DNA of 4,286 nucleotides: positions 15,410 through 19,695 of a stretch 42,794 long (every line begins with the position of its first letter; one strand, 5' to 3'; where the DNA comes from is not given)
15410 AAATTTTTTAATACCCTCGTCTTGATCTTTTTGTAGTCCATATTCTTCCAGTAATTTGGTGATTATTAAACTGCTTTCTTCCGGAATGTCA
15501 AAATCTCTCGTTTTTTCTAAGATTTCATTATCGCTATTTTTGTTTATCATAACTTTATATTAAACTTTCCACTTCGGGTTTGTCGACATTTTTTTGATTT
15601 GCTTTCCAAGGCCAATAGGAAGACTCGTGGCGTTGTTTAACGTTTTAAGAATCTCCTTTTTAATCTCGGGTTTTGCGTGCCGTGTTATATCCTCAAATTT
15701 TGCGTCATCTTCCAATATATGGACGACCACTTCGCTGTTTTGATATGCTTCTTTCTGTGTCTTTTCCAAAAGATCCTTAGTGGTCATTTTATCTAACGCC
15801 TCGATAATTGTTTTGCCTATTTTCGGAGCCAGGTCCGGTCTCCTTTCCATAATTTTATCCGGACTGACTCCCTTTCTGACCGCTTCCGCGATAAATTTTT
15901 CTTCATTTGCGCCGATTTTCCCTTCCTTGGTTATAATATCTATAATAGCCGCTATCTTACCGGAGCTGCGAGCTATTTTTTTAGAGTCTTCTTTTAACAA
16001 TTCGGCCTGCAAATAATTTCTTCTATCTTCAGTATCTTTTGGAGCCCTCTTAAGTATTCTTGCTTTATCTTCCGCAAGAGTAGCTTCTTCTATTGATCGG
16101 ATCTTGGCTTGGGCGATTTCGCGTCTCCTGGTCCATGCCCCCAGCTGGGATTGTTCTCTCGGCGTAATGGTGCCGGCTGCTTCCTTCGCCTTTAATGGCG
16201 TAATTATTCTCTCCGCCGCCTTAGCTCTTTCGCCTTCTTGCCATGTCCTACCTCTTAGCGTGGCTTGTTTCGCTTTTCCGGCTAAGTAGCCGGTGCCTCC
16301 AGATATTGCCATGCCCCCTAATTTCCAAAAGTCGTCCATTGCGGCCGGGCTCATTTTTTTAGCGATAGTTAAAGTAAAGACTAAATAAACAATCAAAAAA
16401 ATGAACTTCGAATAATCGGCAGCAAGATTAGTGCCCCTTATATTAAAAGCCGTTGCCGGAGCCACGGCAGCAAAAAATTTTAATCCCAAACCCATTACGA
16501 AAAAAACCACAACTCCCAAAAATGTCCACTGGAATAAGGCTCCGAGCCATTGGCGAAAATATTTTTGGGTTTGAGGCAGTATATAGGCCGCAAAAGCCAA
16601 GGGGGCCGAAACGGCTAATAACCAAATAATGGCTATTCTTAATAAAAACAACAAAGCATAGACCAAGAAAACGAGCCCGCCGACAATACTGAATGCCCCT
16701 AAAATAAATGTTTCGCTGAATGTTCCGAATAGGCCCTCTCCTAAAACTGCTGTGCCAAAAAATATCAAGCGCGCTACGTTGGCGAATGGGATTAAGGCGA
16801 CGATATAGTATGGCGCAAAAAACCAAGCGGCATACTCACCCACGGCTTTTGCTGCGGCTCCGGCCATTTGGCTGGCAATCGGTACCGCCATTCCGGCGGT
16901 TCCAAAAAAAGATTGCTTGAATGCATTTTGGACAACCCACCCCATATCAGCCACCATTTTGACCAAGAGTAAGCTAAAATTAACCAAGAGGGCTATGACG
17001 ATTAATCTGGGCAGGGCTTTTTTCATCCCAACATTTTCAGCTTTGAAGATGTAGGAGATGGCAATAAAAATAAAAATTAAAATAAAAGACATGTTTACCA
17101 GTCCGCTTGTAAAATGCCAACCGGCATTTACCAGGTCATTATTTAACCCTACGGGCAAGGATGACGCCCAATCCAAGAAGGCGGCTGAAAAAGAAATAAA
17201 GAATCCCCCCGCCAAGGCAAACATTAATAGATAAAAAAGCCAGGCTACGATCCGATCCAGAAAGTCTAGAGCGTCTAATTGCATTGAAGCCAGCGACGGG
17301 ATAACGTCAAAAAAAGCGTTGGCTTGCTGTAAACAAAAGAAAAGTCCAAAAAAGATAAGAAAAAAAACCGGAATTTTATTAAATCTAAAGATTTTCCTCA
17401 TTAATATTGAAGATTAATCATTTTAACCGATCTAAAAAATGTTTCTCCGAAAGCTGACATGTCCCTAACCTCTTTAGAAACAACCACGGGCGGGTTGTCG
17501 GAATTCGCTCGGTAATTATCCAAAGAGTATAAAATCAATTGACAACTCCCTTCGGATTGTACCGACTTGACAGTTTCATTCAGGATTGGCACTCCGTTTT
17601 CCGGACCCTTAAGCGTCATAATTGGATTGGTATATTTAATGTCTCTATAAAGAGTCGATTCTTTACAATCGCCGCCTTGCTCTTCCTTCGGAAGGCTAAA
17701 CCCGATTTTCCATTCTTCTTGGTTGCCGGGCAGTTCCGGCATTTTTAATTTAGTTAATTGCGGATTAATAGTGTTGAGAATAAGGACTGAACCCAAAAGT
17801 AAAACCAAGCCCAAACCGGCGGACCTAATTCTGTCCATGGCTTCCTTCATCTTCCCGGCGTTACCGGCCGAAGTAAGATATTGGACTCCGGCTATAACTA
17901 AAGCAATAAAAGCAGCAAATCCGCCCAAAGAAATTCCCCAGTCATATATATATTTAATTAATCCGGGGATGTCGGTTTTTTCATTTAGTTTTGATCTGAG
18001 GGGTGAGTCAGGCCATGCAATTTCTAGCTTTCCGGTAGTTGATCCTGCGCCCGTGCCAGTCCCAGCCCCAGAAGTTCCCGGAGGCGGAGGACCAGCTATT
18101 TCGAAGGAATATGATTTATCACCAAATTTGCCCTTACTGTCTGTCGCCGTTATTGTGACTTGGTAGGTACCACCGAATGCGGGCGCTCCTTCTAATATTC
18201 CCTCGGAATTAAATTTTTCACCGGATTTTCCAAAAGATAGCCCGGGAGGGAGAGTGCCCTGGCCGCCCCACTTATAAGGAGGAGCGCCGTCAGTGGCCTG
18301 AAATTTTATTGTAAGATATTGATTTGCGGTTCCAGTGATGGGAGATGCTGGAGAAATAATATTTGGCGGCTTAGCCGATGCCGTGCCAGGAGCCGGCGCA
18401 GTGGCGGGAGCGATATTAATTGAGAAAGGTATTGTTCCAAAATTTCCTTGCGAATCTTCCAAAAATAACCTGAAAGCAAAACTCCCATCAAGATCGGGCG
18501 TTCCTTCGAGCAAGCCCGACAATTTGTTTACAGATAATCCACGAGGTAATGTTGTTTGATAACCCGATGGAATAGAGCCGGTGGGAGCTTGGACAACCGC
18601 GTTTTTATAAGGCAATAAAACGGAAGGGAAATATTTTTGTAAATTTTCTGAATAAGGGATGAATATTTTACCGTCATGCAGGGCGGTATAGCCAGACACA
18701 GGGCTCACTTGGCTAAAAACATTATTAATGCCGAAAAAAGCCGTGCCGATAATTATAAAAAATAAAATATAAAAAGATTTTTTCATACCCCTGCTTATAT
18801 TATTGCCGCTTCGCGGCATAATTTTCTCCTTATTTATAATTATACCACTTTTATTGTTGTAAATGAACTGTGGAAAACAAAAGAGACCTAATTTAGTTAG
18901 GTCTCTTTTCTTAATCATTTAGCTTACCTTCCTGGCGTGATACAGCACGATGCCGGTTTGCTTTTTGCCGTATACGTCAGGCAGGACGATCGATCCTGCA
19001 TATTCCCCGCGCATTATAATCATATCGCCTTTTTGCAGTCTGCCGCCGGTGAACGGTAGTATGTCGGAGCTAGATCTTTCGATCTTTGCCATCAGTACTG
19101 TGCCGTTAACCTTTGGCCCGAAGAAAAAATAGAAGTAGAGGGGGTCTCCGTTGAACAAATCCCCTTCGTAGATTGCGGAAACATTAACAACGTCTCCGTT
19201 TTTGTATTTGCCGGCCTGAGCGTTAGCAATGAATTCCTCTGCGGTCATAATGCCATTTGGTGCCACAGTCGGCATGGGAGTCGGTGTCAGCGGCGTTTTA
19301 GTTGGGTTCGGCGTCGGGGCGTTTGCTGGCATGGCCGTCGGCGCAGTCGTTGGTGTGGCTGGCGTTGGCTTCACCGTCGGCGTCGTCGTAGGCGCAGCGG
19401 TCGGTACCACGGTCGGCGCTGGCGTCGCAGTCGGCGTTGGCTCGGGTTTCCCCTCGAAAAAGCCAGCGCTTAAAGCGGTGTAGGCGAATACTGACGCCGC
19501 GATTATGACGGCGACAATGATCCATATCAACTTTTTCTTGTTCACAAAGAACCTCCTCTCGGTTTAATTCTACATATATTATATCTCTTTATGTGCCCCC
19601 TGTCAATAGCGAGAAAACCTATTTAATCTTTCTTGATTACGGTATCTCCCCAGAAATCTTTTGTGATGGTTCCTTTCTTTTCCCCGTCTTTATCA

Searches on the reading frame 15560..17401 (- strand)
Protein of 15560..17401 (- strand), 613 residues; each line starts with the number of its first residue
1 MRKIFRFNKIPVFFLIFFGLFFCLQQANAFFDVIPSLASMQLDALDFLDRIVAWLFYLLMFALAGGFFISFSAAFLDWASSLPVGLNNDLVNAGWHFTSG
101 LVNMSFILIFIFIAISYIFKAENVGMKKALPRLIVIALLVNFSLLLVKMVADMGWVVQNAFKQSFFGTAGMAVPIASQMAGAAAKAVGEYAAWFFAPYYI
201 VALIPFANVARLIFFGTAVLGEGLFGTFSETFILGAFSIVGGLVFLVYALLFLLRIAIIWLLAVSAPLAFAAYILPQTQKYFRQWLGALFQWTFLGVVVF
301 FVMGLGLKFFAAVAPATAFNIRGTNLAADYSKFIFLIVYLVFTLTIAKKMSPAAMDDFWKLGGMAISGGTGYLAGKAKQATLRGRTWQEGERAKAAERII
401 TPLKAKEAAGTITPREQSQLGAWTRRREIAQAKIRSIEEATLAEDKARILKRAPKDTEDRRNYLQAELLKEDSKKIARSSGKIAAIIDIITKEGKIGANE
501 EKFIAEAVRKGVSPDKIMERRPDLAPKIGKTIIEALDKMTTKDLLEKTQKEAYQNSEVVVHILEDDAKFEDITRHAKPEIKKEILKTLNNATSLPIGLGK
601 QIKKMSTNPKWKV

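Call 9: search_protein_families(library=pfam, proteins=[window:15560-17401:-], max_evalue=0.01)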
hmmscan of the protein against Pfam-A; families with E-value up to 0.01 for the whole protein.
window:15560-17401:- (613 aa): 1 family
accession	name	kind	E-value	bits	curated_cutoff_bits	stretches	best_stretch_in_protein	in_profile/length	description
PF04610.19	TrbL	-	0.0011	19.2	25.9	1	107-342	6-210/215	TrbL/VirB6 plasmid conjugal transfer protein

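Call 62: search_protein_families(library=ncbifam, proteins=[window:15560-17401:-], max_evalue=0.01)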
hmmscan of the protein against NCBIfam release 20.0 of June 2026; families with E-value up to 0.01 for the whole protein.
window:15560-17401:- (613 aa): 0 families

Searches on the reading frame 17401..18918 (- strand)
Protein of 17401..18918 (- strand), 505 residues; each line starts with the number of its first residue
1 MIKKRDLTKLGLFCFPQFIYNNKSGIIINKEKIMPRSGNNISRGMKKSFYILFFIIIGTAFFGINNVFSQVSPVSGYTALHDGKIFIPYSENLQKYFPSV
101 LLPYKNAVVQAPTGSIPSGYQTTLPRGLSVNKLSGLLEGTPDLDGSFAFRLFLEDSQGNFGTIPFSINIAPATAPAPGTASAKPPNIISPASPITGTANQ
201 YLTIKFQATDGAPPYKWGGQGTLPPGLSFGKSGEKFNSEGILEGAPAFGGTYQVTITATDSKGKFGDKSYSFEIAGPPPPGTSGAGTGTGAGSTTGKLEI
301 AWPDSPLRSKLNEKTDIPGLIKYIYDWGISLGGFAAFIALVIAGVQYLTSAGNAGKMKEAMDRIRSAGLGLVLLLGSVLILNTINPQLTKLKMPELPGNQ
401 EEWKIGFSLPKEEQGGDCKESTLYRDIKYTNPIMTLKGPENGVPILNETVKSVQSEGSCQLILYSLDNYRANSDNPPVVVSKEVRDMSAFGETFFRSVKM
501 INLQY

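Call 9: search_protein_families(library=pfam, proteins=[window:17401-18918:-], max_evalue=0.01)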
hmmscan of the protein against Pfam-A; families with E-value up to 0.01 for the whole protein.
window:17401-18918:- (505 aa): 2 families
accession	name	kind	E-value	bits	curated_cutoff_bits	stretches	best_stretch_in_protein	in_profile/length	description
PF05345.18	He_PIG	-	2e-15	57.4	24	2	185-273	2-94/96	Putative Ig domain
PF18895.5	T4SS_pilin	-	4.3e-07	30.4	26.6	1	317-381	5-68/71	Type IV secretion system pilin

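Call 62: search_protein_families(library=ncbifam, proteins=[window:17401-18918:-], max_evalue=0.01)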
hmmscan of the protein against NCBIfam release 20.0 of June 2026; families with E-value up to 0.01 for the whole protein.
window:17401-18918:- (505 aa): 1 family
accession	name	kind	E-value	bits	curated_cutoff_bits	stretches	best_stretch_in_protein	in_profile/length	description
NF045849.1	ICE_MMCAP2_0565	equivalog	2.9e-06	26.9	40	1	320-384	12-76/80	Mbov_0395 family pilin-like conjugal transfer protein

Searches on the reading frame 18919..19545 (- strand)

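Call 9: search_protein_families(library=pfam, proteins=[window:18919-19545:-], max_evalue=0.01)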
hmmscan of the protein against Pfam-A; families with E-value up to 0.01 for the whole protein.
window:18919-19545:- (208 aa): 0 families

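Call 62: search_protein_families(library=ncbifam, proteins=[window:18919-19545:-], max_evalue=0.01)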
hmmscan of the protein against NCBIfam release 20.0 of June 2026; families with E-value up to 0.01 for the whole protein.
window:18919-19545:- (208 aa): 2 families
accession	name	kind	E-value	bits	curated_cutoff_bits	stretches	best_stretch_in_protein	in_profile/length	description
NF038218.1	IcmG_DotF_IVB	equivalog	0.0031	17.2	200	1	2-70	46-114/266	type IVB secretion system protein IcmG/DotF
NF041057.1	Rcas_1661_fam_Se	equivalog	0.0079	15.8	190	0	41-92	21-67/247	Rcas_1661 family thioredoxin-like (seleno)lipoprotein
